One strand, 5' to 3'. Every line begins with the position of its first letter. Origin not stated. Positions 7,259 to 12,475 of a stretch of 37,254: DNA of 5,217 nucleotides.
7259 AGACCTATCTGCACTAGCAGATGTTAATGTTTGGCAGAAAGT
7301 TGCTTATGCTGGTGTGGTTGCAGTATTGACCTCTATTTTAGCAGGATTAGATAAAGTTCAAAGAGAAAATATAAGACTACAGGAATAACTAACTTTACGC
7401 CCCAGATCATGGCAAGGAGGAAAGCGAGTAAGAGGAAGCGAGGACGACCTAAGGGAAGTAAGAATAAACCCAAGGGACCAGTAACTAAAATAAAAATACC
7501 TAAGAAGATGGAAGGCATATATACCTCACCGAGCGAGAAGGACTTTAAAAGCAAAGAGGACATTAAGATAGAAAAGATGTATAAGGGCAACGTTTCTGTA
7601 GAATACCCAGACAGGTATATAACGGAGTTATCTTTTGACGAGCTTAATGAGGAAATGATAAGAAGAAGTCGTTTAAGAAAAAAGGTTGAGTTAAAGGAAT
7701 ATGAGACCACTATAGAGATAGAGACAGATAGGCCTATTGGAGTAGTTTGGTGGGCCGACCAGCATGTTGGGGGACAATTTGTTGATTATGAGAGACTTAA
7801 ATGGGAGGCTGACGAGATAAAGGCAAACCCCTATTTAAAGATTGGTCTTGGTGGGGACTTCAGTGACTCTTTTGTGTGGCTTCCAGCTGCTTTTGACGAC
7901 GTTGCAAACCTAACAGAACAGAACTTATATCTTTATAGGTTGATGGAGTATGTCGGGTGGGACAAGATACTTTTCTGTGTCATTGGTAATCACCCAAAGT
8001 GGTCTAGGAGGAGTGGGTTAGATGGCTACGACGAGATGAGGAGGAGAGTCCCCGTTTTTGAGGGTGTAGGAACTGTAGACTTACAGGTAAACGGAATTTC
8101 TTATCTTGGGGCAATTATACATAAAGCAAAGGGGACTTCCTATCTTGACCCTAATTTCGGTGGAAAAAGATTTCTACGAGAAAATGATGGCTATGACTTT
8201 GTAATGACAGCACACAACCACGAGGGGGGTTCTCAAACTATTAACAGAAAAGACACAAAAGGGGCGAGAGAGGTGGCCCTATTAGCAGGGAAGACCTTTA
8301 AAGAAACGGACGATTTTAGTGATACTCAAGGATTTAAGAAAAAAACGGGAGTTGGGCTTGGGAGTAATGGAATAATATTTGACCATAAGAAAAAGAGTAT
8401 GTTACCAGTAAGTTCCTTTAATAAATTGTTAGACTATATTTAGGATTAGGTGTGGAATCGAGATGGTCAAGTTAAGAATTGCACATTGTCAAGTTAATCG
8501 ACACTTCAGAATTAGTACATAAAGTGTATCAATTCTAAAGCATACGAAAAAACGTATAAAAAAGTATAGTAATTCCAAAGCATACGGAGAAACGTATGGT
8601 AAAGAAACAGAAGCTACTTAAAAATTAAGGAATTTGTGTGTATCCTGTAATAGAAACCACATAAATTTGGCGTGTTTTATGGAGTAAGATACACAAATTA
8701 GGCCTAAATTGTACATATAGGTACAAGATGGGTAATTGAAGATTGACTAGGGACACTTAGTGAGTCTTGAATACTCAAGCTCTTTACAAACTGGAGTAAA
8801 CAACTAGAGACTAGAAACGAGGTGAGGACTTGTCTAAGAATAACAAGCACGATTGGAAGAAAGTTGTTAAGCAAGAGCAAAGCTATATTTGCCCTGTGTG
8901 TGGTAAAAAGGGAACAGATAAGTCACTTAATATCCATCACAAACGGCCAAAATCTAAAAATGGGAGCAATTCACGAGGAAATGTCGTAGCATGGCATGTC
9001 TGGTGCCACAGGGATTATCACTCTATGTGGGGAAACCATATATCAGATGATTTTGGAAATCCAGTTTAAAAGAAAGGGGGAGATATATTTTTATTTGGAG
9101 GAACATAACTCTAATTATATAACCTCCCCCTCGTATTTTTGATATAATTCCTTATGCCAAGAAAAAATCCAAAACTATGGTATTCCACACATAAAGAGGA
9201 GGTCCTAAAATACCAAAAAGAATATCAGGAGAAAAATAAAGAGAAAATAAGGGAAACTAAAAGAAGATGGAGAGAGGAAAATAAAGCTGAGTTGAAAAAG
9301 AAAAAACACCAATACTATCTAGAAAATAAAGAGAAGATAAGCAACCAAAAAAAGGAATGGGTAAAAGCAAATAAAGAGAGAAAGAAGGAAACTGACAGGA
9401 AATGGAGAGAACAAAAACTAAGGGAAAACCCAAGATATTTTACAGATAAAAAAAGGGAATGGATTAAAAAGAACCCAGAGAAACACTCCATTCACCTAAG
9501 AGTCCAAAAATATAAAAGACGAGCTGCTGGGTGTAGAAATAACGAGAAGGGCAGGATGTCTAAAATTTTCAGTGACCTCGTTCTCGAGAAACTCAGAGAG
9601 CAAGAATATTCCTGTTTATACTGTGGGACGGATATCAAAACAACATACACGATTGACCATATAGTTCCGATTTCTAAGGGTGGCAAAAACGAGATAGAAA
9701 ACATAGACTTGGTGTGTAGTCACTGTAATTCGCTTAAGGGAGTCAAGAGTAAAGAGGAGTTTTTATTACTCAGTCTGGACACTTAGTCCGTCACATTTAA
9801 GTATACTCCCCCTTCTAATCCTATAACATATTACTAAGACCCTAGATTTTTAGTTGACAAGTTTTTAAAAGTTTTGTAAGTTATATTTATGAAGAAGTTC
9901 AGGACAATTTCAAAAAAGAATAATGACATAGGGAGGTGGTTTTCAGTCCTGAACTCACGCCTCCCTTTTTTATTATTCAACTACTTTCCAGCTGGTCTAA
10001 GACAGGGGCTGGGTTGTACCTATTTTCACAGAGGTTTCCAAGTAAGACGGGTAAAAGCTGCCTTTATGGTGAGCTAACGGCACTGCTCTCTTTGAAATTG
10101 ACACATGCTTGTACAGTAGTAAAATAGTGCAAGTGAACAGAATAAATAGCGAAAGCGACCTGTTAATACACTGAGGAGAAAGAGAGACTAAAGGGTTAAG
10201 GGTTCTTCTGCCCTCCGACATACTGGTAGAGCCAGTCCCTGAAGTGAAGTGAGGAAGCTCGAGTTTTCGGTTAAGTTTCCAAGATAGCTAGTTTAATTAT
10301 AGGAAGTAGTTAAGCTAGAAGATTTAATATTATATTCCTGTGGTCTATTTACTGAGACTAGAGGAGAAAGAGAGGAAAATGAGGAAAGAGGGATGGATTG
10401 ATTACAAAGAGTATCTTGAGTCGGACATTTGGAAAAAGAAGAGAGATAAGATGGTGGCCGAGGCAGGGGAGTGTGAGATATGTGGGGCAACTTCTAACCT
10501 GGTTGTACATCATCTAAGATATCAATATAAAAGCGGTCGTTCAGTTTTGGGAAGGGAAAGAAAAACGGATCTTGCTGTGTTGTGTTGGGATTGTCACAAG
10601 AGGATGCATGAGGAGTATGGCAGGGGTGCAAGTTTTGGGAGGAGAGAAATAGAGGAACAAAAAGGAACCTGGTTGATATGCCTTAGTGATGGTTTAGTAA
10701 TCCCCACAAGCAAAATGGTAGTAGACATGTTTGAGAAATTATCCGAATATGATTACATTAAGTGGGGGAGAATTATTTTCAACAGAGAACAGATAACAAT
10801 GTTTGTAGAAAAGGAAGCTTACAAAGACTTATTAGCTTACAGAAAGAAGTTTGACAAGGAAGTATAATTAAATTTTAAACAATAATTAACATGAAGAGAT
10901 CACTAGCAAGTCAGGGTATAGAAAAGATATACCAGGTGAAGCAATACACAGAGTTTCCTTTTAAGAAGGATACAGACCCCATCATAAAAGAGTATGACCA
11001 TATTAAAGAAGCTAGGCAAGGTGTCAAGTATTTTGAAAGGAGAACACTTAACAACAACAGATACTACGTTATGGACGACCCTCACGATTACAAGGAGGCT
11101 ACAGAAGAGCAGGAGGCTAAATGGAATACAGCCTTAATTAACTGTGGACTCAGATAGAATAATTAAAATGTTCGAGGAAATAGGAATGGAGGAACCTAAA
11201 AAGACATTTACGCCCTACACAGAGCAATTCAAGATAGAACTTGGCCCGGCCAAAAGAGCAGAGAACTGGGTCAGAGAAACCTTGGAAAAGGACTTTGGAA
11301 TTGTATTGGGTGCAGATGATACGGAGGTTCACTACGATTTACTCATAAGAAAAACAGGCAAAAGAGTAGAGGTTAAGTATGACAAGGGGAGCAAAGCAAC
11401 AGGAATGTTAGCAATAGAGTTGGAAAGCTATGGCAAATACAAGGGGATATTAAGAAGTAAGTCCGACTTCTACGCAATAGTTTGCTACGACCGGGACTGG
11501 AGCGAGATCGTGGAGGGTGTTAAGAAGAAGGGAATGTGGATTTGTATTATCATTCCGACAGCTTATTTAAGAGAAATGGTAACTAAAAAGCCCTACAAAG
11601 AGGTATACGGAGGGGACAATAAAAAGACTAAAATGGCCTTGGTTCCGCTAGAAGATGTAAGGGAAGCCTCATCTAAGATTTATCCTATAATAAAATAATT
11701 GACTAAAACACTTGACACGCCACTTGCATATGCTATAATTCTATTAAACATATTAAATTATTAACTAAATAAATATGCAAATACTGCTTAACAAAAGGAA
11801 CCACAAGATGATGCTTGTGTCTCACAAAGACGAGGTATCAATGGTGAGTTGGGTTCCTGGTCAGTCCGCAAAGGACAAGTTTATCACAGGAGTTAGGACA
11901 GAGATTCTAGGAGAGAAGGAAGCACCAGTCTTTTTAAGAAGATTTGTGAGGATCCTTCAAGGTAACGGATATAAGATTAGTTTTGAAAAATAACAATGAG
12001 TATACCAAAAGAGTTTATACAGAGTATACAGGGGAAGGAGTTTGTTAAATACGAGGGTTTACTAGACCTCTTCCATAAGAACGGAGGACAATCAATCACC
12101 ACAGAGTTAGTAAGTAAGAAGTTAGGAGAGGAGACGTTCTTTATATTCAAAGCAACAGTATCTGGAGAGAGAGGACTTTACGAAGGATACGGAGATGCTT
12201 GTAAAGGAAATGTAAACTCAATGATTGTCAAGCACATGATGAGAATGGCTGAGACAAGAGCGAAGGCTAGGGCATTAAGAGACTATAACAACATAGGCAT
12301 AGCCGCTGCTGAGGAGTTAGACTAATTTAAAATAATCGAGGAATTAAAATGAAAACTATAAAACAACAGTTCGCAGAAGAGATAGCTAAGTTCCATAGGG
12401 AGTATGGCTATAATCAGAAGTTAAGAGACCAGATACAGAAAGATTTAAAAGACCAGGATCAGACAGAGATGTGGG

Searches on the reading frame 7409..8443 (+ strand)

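Call 10: search_protein_families(library=pfam, proteins=[window:7409-8443:+], max_evalue=0.01)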
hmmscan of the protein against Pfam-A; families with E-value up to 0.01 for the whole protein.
window:7409-8443:+ (344 aa): 0 families

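Call 11: search_protein_families(library=phrogs, proteins=[window:7409-8443:+], max_evalue=0.001)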
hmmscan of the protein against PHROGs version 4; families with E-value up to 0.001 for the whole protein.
window:7409-8443:+ (344 aa): 1 family
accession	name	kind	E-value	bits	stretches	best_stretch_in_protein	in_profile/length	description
phrog_7339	-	DNA, RNA and nucleotide metabolism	7.8e-21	75.6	1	83-312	4-240/263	DNA repair exonuclease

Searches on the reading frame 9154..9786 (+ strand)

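Call 10: search_protein_families(library=pfam, proteins=[window:9154-9786:+], max_evalue=0.01)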
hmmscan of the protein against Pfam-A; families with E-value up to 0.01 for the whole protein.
window:9154-9786:+ (210 aa): 4 families
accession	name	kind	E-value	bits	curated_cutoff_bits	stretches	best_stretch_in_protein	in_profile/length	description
PF14279.12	HNH_5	-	4.3e-14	52.6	27.5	1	154-203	1-51/56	HNH endonuclease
PF01844.29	HNH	-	1.3e-13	51.3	21.4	1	154-196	1-45/47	HNH endonuclease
PF13395.12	HNH_4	-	6.2e-06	26.5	22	1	154-196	1-49/54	HNH endonuclease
PF10058.14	Zn_ribbon_10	-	0.0044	17.2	24.2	0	182-202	19-39/54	ER junction formation factor lunapark, zinc ribbon finger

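Call 11: search_protein_families(library=phrogs, proteins=[window:9154-9786:+], max_evalue=0.001)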
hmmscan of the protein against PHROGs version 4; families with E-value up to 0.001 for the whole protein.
window:9154-9786:+ (210 aa): 21 families
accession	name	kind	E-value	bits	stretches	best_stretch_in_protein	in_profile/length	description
phrog_6050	-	DNA, RNA and nucleotide metabolism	3.1e-16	60.2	1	106-205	267-369/402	HNH endonuclease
phrog_1035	-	DNA, RNA and nucleotide metabolism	1.4e-15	58.9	1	20-206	99-221/271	endonuclease VII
phrog_2118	-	DNA, RNA and nucleotide metabolism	3.8e-15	57.2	1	147-204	171-230/301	HNH endonuclease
phrog_8660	-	DNA, RNA and nucleotide metabolism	9.5e-15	56.2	1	52-205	52-186/196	HNH endonuclease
phrog_16726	-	DNA, RNA and nucleotide metabolism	1.4e-13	52.2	1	122-203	80-148/308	HNH endonuclease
phrog_2214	-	DNA, RNA and nucleotide metabolism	2.7e-12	47.6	1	147-204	189-245/429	HNH endonuclease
phrog_338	-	DNA, RNA and nucleotide metabolism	2.5e-11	44.5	1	120-200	180-264/340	HNH endonuclease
phrog_5718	-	DNA, RNA and nucleotide metabolism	5.8e-11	43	1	125-202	102-180/394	HNH endonuclease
phrog_7785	-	DNA, RNA and nucleotide metabolism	1.3e-10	42.4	1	100-201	20-117/147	HNH endonuclease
phrog_14314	-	DNA, RNA and nucleotide metabolism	3.3e-09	38.4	1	144-197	9-63/252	HNH endonuclease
phrog_16986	-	unknown function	2.5e-08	34.8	1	138-196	7-66/248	-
phrog_9645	-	DNA, RNA and nucleotide metabolism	7.5e-08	33.2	1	162-199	36-73/168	HNH endonuclease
phrog_22283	-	unknown function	6e-07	30.5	1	146-202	17-75/135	-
phrog_25184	-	DNA, RNA and nucleotide metabolism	7.6e-07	29.7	1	164-199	126-161/209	HNH endonuclease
phrog_7370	-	DNA, RNA and nucleotide metabolism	1e-05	26.6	1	120-195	15-83/115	HNH endonuclease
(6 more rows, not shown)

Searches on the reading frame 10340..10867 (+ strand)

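Call 10: search_protein_families(library=pfam, proteins=[window:10340-10867:+], max_evalue=0.01)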
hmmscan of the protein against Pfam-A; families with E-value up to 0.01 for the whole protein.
window:10340-10867:+ (175 aa): 2 families
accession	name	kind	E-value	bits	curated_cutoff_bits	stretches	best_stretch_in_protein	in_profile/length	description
PF01844.29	HNH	-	1.7e-05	25.3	21.4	1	45-91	1-46/47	HNH endonuclease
PF21368.3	AI2M-like_HNH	-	0.00037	20.8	23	1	45-86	1-49/49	AI2M/AI1M-like, HNH endonuclease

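Call 11: search_protein_families(library=phrogs, proteins=[window:10340-10867:+], max_evalue=0.001)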
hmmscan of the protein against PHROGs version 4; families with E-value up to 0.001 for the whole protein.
window:10340-10867:+ (175 aa): 15 families
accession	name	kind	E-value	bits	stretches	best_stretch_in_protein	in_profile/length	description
phrog_22514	-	DNA, RNA and nucleotide metabolism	7e-09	37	1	11-112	34-130/187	HNH endonuclease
phrog_144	-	DNA, RNA and nucleotide metabolism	2.1e-08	35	1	22-102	63-145/175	HNH endonuclease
phrog_119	-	DNA, RNA and nucleotide metabolism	2.6e-08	34.1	1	21-96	181-261/443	HNH endonuclease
phrog_8048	-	DNA, RNA and nucleotide metabolism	5.2e-08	33.4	1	27-94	160-230/273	HNH endonuclease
phrog_5200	-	DNA, RNA and nucleotide metabolism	1.7e-06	29.1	1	22-91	19-86/154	HNH endonuclease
phrog_4581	-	head and packaging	7e-06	26.7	1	11-91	33-110/395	terminase small subunit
phrog_1271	-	DNA, RNA and nucleotide metabolism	7.3e-06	26.6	1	17-103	246-328/361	HNH endonuclease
phrog_3497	-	unknown function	1.1e-05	26.3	0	41-59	15-33/150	-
phrog_2255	-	DNA, RNA and nucleotide metabolism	1.1e-05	26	1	17-95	98-174/211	HNH endonuclease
phrog_8060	-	unknown function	1.3e-05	26.1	1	20-163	15-145/213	-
phrog_3106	-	DNA, RNA and nucleotide metabolism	2.9e-05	24.9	1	12-96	132-227/252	HNH endonuclease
phrog_8446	-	DNA, RNA and nucleotide metabolism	4.1e-05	24.3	1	29-91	126-197/211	HNH endonuclease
phrog_589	-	DNA, RNA and nucleotide metabolism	6.1e-05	23.8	1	23-99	71-148/179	HNH endonuclease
phrog_7370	-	DNA, RNA and nucleotide metabolism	0.00015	22.9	1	34-107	38-102/115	HNH endonuclease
phrog_4234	-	DNA, RNA and nucleotide metabolism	0.00045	20.9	1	25-89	12-82/130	HNH endonuclease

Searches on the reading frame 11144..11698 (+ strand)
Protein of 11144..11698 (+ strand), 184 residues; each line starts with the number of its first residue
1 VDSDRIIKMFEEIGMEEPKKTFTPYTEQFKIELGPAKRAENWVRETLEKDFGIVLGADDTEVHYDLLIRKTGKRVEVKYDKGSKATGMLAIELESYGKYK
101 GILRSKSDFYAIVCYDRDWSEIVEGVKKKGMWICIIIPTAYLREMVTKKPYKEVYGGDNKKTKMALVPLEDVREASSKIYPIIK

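Call 10: search_protein_families(library=pfam, proteins=[window:11144-11698:+], max_evalue=0.01)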
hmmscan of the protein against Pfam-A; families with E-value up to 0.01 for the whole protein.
window:11144-11698:+ (184 aa): 0 families

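Call 11: search_protein_families(library=phrogs, proteins=[window:11144-11698:+], max_evalue=0.001)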
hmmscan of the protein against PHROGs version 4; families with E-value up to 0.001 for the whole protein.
window:11144-11698:+ (184 aa): 1 family
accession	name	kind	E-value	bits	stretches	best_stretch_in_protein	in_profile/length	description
phrog_13596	-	unknown function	9.3e-11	42.9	1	66-177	26-126/131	-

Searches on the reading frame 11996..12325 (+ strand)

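Call 10: search_protein_families(library=pfam, proteins=[window:11996-12325:+], max_evalue=0.01)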
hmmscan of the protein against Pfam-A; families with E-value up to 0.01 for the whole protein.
window:11996-12325:+ (109 aa): 0 families

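Call 11: search_protein_families(library=phrogs, proteins=[window:11996-12325:+], max_evalue=0.001)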
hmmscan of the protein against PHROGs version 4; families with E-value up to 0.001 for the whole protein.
window:11996-12325:+ (109 aa): 1 family
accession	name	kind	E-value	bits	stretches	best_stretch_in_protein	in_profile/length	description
phrog_22961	-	unknown function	8.4e-09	36.8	1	2-108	103-209/213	-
